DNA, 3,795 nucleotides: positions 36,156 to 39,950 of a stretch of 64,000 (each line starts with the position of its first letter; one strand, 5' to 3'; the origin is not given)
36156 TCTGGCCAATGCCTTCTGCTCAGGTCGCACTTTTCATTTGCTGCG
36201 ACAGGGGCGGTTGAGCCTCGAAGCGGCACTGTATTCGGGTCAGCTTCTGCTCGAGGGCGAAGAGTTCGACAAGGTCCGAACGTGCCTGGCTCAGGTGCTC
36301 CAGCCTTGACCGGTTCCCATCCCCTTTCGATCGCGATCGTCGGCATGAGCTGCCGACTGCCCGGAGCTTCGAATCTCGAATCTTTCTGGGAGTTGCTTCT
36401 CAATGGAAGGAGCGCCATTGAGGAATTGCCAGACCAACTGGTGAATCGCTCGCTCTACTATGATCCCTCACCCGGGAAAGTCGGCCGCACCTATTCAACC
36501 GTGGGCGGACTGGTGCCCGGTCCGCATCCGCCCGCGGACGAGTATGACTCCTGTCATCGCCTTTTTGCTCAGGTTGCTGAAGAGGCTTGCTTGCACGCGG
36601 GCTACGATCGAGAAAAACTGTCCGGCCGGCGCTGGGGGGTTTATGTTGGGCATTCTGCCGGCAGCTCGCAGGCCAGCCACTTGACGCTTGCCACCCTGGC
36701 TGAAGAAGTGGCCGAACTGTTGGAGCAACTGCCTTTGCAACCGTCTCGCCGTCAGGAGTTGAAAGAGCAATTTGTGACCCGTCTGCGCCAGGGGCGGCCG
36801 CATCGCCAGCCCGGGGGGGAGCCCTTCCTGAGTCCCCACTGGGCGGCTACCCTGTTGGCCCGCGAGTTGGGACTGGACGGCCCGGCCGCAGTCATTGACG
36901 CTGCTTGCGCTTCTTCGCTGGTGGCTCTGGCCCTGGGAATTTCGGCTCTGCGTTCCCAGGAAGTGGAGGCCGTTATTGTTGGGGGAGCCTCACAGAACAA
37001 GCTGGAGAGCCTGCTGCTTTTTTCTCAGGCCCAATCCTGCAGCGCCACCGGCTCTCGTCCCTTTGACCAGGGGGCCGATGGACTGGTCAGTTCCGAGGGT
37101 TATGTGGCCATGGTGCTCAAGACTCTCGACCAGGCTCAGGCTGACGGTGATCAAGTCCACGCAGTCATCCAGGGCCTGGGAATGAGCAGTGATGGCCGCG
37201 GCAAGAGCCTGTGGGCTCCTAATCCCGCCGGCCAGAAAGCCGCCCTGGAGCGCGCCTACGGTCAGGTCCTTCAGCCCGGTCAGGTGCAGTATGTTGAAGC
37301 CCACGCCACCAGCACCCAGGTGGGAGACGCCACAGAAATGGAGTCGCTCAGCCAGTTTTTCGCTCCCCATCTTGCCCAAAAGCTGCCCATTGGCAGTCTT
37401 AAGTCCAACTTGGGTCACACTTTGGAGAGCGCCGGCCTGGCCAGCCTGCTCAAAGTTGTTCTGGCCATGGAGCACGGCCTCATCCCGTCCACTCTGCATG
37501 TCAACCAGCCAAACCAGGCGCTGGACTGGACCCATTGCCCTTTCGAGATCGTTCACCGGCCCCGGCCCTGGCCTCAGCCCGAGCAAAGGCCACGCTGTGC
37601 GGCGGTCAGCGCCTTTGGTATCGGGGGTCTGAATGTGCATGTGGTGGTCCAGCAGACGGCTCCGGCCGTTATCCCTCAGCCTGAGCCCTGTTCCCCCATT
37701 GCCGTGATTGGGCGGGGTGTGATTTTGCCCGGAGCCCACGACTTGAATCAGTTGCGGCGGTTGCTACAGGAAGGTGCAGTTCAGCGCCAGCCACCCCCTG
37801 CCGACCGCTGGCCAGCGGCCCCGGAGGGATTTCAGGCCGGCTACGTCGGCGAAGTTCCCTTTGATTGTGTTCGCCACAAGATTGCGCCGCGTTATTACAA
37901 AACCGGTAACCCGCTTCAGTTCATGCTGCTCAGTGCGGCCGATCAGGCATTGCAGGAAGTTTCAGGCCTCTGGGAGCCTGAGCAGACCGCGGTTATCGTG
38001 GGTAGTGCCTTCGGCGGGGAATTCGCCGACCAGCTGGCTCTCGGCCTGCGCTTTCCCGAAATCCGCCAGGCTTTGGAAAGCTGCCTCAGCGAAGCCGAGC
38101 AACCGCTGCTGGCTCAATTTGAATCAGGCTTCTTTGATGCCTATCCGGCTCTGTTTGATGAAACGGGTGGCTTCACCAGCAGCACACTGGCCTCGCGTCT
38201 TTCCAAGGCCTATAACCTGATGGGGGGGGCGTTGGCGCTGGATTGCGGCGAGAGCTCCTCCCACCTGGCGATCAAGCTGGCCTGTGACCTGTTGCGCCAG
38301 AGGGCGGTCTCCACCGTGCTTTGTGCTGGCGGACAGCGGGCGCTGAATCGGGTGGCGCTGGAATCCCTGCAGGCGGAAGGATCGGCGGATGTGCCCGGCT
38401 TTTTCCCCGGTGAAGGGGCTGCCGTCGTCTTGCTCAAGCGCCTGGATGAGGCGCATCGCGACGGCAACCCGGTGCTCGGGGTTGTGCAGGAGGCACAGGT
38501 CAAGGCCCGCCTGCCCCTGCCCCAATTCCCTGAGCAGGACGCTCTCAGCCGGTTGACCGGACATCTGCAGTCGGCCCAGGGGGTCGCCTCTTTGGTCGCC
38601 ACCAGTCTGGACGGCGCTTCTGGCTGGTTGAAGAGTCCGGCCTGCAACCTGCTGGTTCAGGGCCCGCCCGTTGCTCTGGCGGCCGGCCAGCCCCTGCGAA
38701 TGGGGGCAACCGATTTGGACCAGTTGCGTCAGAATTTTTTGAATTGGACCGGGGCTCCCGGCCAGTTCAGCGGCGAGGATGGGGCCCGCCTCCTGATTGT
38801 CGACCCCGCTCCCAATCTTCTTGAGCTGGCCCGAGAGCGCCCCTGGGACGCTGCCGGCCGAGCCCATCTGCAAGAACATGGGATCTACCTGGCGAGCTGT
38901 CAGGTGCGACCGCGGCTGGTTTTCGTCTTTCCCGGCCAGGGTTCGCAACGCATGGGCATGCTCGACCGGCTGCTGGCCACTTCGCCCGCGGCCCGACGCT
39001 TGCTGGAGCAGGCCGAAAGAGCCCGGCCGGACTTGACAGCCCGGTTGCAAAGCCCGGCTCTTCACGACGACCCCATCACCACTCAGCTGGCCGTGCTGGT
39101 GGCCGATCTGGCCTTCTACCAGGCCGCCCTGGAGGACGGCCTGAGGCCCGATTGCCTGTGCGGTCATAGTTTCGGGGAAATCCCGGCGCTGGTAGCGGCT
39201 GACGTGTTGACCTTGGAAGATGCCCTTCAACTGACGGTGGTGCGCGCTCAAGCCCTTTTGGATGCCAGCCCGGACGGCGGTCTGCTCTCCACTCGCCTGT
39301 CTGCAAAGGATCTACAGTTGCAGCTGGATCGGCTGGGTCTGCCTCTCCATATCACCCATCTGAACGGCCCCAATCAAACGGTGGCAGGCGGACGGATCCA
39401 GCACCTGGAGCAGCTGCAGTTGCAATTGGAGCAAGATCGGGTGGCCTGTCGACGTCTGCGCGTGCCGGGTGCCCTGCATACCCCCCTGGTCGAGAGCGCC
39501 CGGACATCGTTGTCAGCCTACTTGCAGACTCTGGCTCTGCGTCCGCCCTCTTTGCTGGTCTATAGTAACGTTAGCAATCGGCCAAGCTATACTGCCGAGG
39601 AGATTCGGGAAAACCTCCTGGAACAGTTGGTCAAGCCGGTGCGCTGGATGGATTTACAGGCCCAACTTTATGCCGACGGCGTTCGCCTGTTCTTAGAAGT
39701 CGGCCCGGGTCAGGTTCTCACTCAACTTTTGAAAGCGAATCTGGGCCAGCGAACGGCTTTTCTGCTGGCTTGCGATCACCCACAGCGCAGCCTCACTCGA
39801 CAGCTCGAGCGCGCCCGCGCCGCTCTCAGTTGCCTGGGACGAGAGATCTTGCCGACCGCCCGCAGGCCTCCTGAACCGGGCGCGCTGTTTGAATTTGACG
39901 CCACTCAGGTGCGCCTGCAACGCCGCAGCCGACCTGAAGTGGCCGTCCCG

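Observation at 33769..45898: Compact PKS-glycolipid-type locus: HHxxxDG acyltransferase, stand-alone thioester reductase, KS-CLF-AT-ACP-KR-DH synthase, SDR, GT1 glycosyltransferase and Rieske oxygenase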

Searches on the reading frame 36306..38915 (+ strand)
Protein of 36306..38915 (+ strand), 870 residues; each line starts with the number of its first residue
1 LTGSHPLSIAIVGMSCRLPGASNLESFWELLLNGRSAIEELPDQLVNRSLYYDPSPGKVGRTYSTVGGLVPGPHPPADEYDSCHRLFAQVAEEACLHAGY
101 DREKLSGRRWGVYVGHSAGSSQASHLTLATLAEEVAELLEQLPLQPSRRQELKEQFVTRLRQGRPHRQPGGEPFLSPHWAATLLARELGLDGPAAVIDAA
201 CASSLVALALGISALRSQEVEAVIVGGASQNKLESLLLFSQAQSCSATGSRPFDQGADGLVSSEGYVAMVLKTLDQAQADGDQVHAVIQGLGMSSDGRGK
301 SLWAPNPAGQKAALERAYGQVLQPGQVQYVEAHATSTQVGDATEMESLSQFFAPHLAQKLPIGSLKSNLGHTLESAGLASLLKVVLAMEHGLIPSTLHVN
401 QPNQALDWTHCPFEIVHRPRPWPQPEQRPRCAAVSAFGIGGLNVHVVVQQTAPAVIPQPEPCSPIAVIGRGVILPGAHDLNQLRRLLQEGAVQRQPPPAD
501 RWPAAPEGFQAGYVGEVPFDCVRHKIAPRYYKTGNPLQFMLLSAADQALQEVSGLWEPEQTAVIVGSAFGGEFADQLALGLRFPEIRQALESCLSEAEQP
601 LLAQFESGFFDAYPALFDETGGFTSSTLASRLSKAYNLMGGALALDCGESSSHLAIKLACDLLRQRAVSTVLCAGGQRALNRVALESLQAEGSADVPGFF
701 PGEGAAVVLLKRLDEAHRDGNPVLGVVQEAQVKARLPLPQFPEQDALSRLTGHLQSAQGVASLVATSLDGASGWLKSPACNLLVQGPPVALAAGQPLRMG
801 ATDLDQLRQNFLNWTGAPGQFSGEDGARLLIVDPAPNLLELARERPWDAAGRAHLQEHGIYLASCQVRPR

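Call 27: search_solved_structures(query=window:36306-38915:+, max_evalue=1e-10, show_alignments=1)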
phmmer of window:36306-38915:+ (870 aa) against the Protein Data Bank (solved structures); distinct sequences matched with E-value up to 1e-10: 149 (the best 60 are shown).
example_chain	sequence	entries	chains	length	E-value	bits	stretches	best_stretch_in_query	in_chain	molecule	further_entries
7zma_A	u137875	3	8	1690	7e-112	378.4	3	188-488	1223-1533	Putative polyketide synthase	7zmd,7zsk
6riw_A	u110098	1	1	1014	8.9e-70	239.1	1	8-675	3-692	ORF10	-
5erf_A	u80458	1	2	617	6.8e-67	229.6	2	180-453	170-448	Polyketide synthase PksL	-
5eny_A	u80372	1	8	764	1.6e-66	228.3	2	180-453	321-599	Polyketide synthase PksL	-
5e5n_A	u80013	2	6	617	1.6e-65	225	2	180-453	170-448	Polyketide synthase PksL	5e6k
4mz0_A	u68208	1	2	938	2e-64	221.4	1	177-451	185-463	CurL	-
11sz_A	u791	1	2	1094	2e-63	218.1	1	164-464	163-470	6-deoxyerythronolide-B synthase, Erythronolide synthase EryA2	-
4tkt_A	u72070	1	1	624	1.1e-62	215.7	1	6-484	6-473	AT-less polyketide synthase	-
5bp1_A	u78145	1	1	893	5e-62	213.5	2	180-475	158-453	Mycocerosic acid synthase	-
5erb_A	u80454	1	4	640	2.8e-61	211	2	185-451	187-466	Polyketide synthase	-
2hg4_A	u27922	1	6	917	9.9e-60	205.9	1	184-468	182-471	6-Deoxyerythronolide B Synthase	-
7m7j_B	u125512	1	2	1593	8.4e-59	202.8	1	180-456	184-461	EryAI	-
7m7i_B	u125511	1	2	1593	8.7e-59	202.8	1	180-456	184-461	EryAI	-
7zmc_A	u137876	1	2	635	1e-58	202.5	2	188-488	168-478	Putative polyketide synthase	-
7m7f_B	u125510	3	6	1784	1.2e-58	202.3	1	181-456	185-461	EryAI,6-deoxyerythronolide-B synthase EryA3, modules 5 and 6 chimera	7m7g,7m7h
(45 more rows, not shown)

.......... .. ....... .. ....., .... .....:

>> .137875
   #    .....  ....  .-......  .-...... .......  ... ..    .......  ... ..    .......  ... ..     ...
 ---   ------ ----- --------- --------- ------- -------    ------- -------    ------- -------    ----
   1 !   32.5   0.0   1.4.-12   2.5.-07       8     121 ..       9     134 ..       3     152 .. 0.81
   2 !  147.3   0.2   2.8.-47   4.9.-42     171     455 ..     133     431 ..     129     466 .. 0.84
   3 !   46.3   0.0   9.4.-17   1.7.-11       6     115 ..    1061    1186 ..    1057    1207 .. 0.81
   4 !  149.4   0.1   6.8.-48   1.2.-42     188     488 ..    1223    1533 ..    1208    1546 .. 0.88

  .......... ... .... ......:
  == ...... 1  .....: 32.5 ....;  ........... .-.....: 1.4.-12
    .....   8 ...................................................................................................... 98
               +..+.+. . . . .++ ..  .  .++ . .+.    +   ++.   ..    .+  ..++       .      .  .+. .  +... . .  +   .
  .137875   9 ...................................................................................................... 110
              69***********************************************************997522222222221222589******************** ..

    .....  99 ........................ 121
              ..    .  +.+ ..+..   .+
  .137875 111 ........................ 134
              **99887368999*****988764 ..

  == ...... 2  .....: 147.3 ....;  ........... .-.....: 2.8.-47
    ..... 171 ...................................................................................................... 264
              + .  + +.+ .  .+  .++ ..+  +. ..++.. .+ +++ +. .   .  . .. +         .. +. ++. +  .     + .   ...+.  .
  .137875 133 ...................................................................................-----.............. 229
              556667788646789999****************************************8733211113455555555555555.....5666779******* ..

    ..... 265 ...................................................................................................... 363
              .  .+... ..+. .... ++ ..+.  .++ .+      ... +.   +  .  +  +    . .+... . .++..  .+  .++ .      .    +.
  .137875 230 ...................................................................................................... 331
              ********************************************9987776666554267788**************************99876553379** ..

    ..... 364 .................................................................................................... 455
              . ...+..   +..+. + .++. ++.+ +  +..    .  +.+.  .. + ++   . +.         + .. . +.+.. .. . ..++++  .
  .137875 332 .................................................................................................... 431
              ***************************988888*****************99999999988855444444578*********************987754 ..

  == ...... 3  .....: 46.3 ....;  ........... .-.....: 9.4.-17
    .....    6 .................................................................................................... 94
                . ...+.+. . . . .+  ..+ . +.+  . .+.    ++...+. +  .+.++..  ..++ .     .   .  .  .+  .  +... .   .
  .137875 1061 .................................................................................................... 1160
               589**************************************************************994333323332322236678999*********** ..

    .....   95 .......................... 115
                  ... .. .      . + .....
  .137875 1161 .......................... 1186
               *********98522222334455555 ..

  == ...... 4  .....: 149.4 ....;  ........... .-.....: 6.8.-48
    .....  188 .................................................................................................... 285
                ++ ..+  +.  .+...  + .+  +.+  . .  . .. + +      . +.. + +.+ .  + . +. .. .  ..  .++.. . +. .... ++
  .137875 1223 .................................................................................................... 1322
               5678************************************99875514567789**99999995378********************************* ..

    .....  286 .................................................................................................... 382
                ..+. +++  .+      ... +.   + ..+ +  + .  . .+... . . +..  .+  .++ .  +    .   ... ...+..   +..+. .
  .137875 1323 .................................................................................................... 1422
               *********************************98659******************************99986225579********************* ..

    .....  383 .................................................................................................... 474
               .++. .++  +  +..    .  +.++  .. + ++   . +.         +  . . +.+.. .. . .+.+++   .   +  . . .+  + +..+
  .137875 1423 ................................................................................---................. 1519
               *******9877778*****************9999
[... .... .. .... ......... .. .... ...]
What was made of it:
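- On Pfa PUFA synthase: 6riw matches as one stretch from the KS about 215 residues into that domain (query 8-675 of 870; call 27).
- The KS is as similar to modular PKS KS domains as to the solved PfaC-type KS (call 27).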

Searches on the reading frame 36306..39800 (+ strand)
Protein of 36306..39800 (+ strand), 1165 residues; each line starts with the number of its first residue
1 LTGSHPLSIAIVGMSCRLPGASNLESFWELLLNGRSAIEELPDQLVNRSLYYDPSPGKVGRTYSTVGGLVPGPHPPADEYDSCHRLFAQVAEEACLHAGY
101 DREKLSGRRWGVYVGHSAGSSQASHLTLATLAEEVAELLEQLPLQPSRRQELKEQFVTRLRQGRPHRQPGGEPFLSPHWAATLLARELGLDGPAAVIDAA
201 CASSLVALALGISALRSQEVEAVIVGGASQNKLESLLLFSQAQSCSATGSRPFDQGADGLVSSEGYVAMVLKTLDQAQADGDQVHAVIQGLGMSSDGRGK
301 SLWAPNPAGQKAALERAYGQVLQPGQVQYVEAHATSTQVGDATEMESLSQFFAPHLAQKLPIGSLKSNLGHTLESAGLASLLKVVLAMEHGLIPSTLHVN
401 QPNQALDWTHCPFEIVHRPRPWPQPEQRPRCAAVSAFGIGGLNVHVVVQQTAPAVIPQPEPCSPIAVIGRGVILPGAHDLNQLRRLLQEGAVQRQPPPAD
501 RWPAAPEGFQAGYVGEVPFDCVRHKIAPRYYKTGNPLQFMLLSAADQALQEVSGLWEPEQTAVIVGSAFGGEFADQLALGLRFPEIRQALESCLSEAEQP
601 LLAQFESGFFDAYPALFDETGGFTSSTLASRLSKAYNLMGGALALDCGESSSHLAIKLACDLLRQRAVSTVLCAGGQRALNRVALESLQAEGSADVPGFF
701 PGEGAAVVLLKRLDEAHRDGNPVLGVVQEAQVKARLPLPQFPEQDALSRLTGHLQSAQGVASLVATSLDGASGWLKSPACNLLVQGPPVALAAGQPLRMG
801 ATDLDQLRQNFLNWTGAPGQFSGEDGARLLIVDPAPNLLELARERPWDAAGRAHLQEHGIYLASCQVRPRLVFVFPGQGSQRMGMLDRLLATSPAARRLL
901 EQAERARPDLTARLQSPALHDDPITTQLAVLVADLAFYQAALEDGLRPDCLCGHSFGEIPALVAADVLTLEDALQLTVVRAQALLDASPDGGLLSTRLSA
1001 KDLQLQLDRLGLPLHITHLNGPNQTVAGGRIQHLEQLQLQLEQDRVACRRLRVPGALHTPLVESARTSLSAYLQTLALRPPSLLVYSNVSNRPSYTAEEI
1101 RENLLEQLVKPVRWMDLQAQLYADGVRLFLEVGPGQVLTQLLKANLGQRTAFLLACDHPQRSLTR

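Call 67: search_dna_similar(query=window:36306-39800:+, collection=plasmids, mode=protein, max_evalue=1e-20, max_rows=25)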
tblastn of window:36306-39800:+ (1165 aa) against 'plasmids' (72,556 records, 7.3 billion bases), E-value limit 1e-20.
In 4 record(s) the limit of 40 matching pieces per record was reached: places in those records are undercounted.
Records with a match: 974; places in all: 3594; records where one place covers at least 80% of the query: 1.
Best place of each record, by identity: <60% 974.
By first word of the organism name: Streptomyces 219; Salmonella 177; Ralstonia 124; Bacillus 60; Burkholderia 57; Klebsiella 32; Rhizobium 23; Sinorhizobium 22; Agrobacterium 14; Vibrio 13; and 90 more.
By predicted mobility (MOB-suite, as given by PLSDB): non-mobilizable 504; conjugative 263; mobilizable 207.
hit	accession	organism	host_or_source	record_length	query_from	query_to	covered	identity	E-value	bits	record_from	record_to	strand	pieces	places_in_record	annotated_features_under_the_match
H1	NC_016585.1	Azospirillum lipoferum 4B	-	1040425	9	1149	98%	27.3%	4e-43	180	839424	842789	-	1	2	none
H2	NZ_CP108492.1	Streptomyces sp. NBC_01243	-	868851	6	1157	65%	33.4%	7e-50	314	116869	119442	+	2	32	type I polyketide synthase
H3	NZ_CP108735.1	Streptomyces sp. NBC_00984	-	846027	6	1157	65%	33.3%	7e-50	312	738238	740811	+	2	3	SDR family oxidoreductase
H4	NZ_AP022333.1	Methylosinus sp. C49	-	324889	9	1161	64%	32.9%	1e-50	321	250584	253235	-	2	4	type I polyketide synthase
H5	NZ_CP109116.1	Streptomyces sp. NBC_01768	-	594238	9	1146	63%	33.1%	8e-44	290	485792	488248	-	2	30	type I polyketide synthase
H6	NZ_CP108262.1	Streptomyces sp. NBC_00053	-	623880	9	1146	63%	32.9%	9e-44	290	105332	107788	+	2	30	type I polyketide synthase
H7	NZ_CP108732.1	Streptomyces sp. NBC_00987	-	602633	9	1146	63%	32.9%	1e-43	290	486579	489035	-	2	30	type I polyketide synthase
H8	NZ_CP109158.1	Streptomyces sp. NBC_01732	-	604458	9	1146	63%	32.9%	1e-43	290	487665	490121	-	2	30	type I polyketide synthase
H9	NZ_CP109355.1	Streptomyces sp. NBC_01563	-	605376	9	1146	63%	32.9%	1e-43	290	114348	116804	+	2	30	type I polyketide synthase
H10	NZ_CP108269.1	Streptomyces sp. NBC_00046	-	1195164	9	1146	63%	32.9%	2e-43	290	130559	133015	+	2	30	record has no annotation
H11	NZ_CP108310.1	Streptomyces sp. NBC_00012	-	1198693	9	1146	63%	32.9%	2e-43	289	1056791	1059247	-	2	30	record has no annotation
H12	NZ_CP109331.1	Streptomyces sp. NBC_01590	-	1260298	9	1146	63%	32.9%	2e-43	289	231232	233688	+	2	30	record has no annotation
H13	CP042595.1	Streptomyces albogriseolus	single cell,soil from Chengdu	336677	9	714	61%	30.9%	8e-46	189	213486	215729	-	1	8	record has no annotation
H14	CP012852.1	Persicobacter sp. JZB09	cell culture,soil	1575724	1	719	62%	30.3%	2e-55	220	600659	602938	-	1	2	none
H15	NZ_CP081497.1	Streptomyces sp. BHT-5-2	whole organism,plant soil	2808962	9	728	62%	29.9%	1e-40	172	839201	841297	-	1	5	none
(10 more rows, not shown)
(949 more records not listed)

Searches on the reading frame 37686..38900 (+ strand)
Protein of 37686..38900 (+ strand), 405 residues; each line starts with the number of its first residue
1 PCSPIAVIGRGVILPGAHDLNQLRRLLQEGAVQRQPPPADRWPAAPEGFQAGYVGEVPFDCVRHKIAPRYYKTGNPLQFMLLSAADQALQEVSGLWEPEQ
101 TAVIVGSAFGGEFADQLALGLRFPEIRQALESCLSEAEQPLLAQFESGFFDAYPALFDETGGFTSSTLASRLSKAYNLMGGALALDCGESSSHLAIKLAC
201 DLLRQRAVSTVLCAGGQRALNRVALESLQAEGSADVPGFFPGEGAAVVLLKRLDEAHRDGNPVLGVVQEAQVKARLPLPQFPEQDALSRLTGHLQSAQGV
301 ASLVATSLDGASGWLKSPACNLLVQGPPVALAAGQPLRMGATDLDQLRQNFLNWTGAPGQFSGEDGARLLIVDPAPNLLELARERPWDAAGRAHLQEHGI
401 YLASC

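Call 72: search_protein_families(library=pfam, proteins=[window:37686-38900:+], max_evalue=0.01)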
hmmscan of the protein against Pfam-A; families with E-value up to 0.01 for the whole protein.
window:37686-38900:+ (405 aa): 1 family
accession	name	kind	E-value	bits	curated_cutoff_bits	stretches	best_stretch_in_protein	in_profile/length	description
PF00109.32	ketoacyl-synt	-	3.5e-24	86.2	20.8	1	3-256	2-252/252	Beta-ketoacyl synthase, N-terminal domain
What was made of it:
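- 37686..38900 (+): Chain-length-factor-like inactive KS (Glu649 at the Cys position). Pfam ketoacyl-synt N-terminal half scores 86 bits, with no C-terminal half (call 72).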

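Call 80: search_solved_structures(query=window:37686-38900:+, max_evalue=0.001)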
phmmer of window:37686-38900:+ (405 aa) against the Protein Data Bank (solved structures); distinct sequences matched with E-value up to 0.001: 39.
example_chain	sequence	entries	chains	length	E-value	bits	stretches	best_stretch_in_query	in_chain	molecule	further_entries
6riw_A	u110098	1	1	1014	2.9e-15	59.7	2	50-268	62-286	ORF10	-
7zma_A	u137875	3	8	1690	4e-11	46.1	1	162-274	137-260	Putative polyketide synthase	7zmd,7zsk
7uwr_A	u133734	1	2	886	4.4e-11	46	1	162-341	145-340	Narbonolide/10-deoxymethynolide synthase PikA1, modules 1 and 2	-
4na2_A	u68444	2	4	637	7.5e-09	38.6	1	160-268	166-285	Polyketide synthase PksJ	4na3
4na1_A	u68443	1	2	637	1.6e-08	37.5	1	165-268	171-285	Polyketide synthase PksJ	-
9iyw_A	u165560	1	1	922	2.1e-08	37.2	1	162-273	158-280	Polyketide synthase,GfsA KSQ-AncAT chimeric protein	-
9jj9_B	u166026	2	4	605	3.6e-08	36.4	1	162-273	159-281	Polyketide synthase GfsA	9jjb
7m7i_B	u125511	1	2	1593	5.1e-08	35.9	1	162-272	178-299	EryAI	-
7m7j_B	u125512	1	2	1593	5.1e-08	35.9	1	162-272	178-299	EryAI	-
7m7f_B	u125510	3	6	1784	6.2e-08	35.6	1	162-272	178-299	EryAI,6-deoxyerythronolide-B synthase EryA3, modules 5 and 6 chimera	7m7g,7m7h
8tjn_B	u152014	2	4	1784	6.3e-08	35.6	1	162-272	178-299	EryAI,6-deoxyerythronolide-B synthase EryA3, modules 5 and 6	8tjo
7vee_A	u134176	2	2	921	6.4e-08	35.6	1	162-273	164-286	Polyketide synthase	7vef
4mz0_A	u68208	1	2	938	2.8e-07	33.4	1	160-286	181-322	CurL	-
9f48_A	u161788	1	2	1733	5e-07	32.6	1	162-272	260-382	Polyketide synthase Pks13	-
8in9_A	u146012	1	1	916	5.1e-07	32.6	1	162-273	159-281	Polyketide synthase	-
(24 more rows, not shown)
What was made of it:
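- The 6riw match runs from the KS into the first half of the KS-like region, and 6riw is the top solved hit of that region alone (calls 27, 80).
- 37686..38900 (+): It is also the top hit of the CLF segment alone (call 80).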
